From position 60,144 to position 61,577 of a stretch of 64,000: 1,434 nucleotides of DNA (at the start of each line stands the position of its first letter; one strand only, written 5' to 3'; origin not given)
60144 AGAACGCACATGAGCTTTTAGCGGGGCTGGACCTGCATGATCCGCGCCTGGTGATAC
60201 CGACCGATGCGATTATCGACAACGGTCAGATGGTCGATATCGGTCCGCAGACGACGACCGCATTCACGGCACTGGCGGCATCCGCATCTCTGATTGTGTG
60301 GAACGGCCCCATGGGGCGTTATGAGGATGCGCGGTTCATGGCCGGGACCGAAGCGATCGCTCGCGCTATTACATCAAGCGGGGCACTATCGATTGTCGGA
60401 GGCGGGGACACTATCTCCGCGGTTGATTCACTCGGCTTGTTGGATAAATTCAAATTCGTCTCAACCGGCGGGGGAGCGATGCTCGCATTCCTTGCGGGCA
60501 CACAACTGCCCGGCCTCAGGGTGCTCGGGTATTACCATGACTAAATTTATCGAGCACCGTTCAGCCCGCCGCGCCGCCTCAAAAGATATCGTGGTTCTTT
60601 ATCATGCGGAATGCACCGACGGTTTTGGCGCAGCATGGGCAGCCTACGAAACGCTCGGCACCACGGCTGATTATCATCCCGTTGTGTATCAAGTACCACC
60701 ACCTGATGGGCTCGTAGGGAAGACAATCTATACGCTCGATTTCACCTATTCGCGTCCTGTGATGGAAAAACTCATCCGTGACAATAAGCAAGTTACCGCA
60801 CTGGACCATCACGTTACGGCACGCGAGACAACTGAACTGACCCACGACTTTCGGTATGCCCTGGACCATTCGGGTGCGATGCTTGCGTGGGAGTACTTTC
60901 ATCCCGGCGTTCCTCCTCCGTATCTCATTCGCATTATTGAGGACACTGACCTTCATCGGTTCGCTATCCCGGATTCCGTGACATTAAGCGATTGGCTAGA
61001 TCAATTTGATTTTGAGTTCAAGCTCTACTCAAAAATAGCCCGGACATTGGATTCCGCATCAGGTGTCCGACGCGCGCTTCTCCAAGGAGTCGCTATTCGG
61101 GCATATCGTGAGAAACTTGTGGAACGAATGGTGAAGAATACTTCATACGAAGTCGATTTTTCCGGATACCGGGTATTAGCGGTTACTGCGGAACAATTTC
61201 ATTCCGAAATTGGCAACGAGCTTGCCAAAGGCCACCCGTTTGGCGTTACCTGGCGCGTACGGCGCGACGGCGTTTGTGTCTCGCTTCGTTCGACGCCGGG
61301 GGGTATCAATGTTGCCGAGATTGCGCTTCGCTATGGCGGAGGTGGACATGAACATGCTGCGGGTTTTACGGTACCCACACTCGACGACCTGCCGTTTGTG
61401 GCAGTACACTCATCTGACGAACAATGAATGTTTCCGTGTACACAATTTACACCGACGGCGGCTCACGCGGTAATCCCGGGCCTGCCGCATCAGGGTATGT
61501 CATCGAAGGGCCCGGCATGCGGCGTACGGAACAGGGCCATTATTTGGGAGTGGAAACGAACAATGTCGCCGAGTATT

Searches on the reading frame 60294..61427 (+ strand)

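Call 49: search_protein_families(library=pfam, proteins=[window:60294-61427:+], max_evalue=0.00001)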
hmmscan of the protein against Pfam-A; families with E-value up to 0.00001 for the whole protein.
window:60294-61427:+ (377 aa): 1 family
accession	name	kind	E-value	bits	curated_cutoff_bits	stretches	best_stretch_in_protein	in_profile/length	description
PF02272.25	DHHA1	-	2.1e-07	31.8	25.9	1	317-367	34-90/102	DHHA1 domain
